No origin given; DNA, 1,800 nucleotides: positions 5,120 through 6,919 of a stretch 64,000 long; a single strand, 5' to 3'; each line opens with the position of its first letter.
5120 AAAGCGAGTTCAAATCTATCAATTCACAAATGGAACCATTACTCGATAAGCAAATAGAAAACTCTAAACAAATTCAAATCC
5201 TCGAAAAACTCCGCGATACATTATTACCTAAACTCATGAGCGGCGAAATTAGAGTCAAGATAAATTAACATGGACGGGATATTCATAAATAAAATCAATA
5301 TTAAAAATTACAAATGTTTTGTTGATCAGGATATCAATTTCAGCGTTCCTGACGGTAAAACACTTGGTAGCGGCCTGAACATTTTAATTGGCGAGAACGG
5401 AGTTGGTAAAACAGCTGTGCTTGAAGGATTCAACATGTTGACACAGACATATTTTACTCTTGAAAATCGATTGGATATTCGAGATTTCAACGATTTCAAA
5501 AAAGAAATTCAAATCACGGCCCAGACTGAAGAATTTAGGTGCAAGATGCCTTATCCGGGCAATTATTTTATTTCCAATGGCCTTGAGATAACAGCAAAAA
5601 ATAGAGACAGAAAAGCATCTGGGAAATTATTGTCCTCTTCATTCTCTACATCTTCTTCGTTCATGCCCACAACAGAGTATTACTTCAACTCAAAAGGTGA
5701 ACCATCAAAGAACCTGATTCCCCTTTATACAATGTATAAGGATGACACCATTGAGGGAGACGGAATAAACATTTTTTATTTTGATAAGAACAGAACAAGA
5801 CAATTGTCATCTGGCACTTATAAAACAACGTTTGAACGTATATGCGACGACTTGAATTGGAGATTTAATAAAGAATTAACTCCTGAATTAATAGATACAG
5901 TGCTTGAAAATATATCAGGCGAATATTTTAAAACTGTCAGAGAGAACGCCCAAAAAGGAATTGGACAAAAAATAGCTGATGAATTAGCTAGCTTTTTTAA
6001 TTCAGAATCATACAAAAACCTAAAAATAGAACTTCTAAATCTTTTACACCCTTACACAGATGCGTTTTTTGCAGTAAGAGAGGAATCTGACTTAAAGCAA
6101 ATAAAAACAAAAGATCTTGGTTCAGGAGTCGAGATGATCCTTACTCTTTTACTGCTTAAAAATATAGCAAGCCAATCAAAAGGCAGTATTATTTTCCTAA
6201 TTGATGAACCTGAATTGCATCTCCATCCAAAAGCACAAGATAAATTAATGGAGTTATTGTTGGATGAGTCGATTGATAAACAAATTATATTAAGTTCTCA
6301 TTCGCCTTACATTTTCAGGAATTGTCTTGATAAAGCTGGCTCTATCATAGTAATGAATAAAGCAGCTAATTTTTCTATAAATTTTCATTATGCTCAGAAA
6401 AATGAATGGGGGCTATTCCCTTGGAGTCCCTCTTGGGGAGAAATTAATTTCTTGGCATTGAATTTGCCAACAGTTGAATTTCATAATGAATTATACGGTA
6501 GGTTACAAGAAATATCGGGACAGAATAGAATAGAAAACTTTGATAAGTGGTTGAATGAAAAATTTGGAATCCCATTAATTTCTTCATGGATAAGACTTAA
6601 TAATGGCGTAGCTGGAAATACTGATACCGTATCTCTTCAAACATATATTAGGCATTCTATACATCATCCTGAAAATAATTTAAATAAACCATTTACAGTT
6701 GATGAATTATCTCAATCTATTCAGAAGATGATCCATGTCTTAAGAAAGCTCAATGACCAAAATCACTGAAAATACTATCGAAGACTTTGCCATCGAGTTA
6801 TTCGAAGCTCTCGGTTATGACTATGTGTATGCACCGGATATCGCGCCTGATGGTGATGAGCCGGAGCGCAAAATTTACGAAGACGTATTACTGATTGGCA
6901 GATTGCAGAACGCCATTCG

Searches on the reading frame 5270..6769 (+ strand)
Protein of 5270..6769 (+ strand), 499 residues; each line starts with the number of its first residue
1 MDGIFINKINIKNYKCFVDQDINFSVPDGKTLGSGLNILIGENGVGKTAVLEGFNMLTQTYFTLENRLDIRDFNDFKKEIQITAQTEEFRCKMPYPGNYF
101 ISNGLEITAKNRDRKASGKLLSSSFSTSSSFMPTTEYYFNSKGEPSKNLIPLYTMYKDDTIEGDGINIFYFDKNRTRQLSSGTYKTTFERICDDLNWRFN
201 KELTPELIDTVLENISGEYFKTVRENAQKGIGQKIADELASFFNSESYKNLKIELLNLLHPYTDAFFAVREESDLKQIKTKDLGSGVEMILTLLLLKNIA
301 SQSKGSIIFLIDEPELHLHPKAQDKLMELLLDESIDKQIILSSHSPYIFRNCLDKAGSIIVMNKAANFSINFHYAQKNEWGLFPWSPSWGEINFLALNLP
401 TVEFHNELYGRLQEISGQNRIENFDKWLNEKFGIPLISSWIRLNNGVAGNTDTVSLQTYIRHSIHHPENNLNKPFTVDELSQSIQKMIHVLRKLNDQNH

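Call 17: search_protein_families(library=pfam, proteins=[window:5270-6769:+])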
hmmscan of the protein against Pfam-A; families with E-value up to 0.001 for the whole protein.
window:5270-6769:+ (499 aa): 4 families
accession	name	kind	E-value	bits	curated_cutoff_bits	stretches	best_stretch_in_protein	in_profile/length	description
PF13175.12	AAA_15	-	2.6e-26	93.6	32.1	1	6-348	3-373/374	AAA ATPase domain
PF13304.12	AAA_21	-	3.1e-19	70.6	27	1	294-348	247-302/304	AAA domain, putative AbiEii toxin, Type IV TA system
PF13476.12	AAA_23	-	8.7e-09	36.7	27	1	8-184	1-143/201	AAA domain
PF02463.25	SMC_N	-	1.4e-07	31.6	40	0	5-54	1-44/220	RecF/RecN/SMC N terminal domain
